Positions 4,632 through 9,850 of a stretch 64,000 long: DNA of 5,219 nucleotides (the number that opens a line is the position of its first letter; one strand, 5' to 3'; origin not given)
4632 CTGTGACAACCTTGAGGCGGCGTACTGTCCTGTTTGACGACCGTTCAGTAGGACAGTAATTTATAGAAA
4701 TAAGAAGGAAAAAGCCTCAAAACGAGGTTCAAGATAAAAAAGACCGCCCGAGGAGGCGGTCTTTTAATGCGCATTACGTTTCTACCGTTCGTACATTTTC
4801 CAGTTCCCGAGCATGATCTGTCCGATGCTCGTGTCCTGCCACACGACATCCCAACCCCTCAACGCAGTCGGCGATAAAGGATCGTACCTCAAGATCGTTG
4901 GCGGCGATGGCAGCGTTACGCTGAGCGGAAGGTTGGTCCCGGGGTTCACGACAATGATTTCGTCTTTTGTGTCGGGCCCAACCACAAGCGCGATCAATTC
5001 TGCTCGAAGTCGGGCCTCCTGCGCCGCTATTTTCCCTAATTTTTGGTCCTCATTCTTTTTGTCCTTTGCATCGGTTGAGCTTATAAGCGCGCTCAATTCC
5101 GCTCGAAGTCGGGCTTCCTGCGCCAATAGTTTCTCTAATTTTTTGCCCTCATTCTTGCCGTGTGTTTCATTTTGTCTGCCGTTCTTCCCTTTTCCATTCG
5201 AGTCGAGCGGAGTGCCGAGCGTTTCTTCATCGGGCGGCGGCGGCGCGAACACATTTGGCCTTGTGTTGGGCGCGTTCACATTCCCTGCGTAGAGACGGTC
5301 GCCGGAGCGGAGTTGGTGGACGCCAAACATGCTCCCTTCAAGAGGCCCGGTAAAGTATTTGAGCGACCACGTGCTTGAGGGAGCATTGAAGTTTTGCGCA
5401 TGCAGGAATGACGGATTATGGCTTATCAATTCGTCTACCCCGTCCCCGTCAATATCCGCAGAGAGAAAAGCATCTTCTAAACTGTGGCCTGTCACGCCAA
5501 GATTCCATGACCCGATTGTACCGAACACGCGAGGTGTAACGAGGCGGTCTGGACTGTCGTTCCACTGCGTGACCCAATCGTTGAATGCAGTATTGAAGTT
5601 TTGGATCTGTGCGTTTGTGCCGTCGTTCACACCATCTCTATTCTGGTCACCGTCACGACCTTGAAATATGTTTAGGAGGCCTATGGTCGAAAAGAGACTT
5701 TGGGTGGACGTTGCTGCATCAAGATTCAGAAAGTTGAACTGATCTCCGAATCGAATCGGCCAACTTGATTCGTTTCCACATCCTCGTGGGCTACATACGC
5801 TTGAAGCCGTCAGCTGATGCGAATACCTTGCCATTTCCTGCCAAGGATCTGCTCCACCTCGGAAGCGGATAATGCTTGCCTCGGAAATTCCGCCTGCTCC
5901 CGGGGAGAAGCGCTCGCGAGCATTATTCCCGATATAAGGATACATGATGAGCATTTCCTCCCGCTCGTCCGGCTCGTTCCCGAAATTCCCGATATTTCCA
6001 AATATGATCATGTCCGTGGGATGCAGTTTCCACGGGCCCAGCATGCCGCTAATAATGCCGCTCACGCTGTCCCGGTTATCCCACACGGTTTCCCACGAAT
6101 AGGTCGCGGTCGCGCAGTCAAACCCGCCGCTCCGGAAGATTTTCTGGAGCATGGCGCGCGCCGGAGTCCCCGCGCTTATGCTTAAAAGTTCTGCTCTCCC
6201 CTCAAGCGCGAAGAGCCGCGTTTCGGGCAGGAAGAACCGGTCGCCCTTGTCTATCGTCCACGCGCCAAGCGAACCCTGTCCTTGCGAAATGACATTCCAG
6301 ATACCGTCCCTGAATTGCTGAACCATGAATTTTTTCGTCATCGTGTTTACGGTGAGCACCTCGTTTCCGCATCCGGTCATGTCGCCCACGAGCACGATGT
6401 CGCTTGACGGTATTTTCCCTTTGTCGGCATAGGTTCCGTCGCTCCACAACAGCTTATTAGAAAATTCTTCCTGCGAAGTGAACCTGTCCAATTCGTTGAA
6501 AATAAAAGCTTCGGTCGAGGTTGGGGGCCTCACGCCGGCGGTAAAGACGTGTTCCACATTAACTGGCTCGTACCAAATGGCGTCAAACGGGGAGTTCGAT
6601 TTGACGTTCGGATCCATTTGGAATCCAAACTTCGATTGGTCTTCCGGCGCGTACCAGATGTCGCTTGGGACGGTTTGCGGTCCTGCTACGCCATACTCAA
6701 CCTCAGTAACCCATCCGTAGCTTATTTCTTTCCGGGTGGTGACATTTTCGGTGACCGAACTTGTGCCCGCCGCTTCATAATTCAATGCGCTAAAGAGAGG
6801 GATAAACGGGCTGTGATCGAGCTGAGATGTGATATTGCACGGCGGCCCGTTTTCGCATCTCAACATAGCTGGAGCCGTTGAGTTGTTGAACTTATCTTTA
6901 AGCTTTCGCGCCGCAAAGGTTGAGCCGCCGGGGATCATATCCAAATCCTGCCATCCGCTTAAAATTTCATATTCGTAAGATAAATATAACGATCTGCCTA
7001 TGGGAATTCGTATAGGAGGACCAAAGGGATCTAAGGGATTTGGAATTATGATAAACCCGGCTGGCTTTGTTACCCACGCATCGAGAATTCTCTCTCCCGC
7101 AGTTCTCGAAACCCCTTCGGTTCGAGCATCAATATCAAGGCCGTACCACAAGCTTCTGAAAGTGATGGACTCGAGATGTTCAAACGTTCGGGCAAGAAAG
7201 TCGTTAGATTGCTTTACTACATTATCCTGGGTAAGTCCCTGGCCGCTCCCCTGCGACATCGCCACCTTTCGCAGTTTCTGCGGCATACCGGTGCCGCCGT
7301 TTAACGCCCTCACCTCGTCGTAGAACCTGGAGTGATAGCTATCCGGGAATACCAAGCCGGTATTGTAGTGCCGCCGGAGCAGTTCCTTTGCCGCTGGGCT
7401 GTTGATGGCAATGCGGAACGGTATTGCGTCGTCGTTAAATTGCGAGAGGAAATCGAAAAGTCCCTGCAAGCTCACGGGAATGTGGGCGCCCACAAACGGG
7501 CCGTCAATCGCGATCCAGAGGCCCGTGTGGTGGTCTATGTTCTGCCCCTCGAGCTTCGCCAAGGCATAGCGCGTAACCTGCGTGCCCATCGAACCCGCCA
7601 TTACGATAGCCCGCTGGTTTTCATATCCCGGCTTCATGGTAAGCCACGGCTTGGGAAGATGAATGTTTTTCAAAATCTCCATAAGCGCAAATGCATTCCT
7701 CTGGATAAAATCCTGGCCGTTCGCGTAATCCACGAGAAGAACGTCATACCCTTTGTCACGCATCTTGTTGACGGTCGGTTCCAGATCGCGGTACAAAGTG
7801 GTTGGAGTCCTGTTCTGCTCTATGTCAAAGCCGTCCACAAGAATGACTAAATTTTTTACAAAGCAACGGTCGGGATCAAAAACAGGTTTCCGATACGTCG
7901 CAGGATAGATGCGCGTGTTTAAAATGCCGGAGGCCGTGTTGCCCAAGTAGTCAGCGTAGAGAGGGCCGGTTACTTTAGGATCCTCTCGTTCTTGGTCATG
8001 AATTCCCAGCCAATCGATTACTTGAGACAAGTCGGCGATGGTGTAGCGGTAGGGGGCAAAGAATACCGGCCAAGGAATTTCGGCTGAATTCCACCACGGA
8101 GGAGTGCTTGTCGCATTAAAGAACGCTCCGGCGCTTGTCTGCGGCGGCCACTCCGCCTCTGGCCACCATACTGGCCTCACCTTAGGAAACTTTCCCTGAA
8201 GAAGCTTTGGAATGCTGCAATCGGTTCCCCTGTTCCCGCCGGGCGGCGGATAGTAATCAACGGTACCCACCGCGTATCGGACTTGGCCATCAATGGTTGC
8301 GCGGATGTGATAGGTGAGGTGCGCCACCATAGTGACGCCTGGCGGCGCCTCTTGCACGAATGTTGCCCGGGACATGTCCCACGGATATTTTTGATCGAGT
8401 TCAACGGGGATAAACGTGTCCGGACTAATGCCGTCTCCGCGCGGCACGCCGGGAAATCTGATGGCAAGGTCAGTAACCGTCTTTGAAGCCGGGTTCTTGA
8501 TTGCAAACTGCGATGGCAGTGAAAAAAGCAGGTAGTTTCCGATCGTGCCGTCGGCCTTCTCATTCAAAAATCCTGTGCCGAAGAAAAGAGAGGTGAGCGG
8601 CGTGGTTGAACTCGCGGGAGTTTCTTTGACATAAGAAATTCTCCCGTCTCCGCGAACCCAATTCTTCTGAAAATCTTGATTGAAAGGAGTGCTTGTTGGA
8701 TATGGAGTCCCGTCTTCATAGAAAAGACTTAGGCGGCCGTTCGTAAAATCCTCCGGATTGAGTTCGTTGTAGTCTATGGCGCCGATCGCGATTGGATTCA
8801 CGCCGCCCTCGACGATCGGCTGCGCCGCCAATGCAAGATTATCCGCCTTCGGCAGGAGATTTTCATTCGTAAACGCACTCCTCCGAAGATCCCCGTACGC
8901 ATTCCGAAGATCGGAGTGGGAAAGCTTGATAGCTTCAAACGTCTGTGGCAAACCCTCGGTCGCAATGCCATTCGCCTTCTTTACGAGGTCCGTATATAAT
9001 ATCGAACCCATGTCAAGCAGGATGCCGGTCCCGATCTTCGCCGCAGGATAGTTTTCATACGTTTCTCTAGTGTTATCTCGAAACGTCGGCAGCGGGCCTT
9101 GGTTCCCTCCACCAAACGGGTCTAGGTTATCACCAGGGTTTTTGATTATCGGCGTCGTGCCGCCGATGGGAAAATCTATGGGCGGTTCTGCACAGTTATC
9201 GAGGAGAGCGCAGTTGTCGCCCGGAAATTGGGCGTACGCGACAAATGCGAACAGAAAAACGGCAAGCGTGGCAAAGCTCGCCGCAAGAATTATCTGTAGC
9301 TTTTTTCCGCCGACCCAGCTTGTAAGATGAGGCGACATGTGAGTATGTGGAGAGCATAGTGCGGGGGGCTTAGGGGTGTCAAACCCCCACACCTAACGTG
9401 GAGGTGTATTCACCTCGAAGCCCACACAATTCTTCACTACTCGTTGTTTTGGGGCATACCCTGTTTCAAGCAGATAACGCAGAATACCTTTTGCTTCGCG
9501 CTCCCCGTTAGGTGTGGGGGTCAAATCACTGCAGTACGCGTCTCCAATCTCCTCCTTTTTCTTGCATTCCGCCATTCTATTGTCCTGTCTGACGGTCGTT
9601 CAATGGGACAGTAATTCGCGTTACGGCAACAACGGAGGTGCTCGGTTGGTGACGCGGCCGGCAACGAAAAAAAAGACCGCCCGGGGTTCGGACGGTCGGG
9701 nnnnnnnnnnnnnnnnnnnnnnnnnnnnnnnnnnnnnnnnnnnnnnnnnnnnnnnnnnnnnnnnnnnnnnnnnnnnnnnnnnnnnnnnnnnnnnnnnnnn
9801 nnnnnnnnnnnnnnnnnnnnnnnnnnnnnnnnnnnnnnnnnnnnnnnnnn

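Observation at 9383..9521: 16-bp perfect inverted repeats flanking 107 bp just upstream of the giant surface-protein gene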

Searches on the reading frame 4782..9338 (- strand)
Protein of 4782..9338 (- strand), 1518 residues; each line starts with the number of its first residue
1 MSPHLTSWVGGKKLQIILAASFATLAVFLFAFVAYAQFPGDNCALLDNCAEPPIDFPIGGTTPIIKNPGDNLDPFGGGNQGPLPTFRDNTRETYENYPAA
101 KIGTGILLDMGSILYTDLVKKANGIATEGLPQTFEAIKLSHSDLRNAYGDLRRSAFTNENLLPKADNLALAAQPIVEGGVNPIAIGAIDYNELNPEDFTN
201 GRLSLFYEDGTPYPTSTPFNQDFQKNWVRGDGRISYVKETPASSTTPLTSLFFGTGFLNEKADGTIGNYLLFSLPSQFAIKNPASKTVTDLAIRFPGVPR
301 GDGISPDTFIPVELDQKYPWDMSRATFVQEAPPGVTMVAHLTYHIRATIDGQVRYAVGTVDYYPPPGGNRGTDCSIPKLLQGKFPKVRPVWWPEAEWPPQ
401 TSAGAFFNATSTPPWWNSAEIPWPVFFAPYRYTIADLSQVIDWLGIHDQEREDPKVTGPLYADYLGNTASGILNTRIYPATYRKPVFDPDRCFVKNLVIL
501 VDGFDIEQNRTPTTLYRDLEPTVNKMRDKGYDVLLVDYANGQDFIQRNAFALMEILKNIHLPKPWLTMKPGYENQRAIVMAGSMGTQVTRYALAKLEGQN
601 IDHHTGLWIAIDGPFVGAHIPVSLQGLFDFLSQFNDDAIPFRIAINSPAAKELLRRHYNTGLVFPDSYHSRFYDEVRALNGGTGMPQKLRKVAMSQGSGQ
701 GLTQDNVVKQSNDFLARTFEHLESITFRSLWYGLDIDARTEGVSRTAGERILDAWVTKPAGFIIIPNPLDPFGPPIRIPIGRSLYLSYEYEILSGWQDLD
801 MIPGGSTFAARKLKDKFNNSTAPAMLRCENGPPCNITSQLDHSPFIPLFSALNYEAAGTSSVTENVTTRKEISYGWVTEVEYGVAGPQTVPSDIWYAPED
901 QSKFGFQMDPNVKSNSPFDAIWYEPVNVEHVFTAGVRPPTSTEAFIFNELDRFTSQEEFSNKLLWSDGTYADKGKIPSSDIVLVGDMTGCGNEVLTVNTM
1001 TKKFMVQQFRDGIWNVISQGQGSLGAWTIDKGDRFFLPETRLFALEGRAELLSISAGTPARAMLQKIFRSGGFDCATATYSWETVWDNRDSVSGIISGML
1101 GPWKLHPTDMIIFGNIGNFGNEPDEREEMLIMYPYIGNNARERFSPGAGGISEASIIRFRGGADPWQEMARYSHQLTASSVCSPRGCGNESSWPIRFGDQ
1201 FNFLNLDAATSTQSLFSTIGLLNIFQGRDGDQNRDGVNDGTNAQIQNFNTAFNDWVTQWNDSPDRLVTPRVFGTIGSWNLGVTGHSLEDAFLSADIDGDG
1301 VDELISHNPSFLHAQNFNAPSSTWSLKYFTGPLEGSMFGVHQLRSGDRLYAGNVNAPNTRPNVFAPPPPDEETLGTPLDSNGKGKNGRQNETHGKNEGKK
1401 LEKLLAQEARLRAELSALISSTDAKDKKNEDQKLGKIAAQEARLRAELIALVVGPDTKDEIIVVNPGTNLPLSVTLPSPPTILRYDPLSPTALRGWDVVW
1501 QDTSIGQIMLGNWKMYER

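Call 10: search_protein_families(library=pfam, proteins=[window:4782-9338:-], max_evalue=0.01)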
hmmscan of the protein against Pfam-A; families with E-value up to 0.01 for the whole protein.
window:4782-9338:- (1518 aa): 1 family
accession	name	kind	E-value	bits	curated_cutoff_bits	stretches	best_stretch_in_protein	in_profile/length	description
PF02450.21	LCAT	-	0.00068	19.4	21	1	573-622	119-169/392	Lecithin:cholesterol acyltransferase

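Call 18: find_encoding_contigs(protein=window:4782-9338:-, flank=10000, max_places=10)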
Protein window:4782-9338:- (1518 aa): no gene with exactly this product is on record in the collection.

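Call 41: find_homologous_proteins(query=window:4782-9338:-, max_evalue=1e-10)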
Query window:4782-9338:- (1518 aa): 1 proteins with E <= 1e-10 among 8000 candidates.
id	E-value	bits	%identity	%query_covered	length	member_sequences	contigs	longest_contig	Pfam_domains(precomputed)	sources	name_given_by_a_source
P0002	0.0e+0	3580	100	100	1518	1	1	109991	-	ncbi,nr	ncbi:MAG: hypothetical protein HY435_01325 [Candidatus Liptonbacteria bacterium]|nr:hypothetical pro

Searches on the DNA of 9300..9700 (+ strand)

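Call 28: search_rna_families(source=window, start=9300, end=9700, threshold=evalue, max_evalue=10)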
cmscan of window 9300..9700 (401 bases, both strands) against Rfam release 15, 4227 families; matches with E-value up to 10: 4.
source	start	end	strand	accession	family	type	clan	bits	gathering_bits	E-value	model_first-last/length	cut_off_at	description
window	9660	9700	-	RF00519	suhB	Gene; sRNA;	CL00108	20.1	41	0.071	38-77/77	5'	Makes More Granules Regulator RNA (mmgR)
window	9670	9700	-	RF02631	Hrs13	Gene; sRNA;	-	12.5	52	2.2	49-82/82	5'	Hfq-regulated sRNA 13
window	9534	9564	+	RF02866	ncS16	Gene; sRNA;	-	12.5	48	8.5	1-83/83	no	Burkholderia sRNA 16 (Bc_KC_sr1)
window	9662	9700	-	RF00236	ctRNA_pGA1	Gene; antisense;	-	12.4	45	8.7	30-79/79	5'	ctRNA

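Call 59: search_dna_similar(query=window:9375-9530:+, collection=phages, mode=distant, max_evalue=10, max_rows=15)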
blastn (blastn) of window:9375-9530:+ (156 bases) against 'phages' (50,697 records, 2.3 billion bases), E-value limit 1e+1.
Records with a match: 1; places in all: 1; records where one place covers at least 80% of the query: 0.
Best place of each record, by identity: 90-95% 1.
By first word of the organism name: Bacteriophage 1.
By host as written in the record: - 1.
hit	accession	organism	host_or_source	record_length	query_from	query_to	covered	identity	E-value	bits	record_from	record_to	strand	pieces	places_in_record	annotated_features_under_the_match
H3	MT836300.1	Bacteriophage sp.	human fecal samples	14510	26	49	15%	91.7%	6e+0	36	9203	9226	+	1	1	record has no annotation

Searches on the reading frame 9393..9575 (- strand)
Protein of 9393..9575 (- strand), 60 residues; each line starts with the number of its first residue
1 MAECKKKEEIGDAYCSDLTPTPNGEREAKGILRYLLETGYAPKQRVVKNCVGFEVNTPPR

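Call 10: search_protein_families(library=pfam, proteins=[window:9393-9575:-], max_evalue=0.01)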
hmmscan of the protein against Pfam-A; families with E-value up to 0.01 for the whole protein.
window:9393-9575:- (60 aa): 0 families

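Call 19: find_encoding_contigs(protein=window:9393-9575:-, flank=10000, max_places=10)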
Protein window:9393-9575:- (60 aa): 2 contigs read that carry it; 2 places shown.
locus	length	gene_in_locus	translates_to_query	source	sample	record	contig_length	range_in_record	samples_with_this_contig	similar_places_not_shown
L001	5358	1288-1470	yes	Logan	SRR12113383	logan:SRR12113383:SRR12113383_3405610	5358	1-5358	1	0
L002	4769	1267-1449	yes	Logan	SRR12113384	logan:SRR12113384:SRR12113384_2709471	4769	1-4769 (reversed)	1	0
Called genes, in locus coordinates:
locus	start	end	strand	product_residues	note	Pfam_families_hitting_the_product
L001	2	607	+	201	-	?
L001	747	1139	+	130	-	-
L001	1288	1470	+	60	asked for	-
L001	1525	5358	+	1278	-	?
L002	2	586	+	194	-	?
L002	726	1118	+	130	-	-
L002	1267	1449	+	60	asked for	-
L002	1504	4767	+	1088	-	?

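Call 75: search_protein_representatives(protein=window:9393-9575:-)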
Query: 60 residues. Proteins with E-value up to 0.001 (for the whole library): 1; up to 1e-10: 1; up to 1e-30: 1. The best 1 are listed.
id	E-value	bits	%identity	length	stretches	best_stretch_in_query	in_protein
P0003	1.4e-34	132.3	100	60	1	1-60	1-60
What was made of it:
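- The 60-aa ORF is an orphan (call 75).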
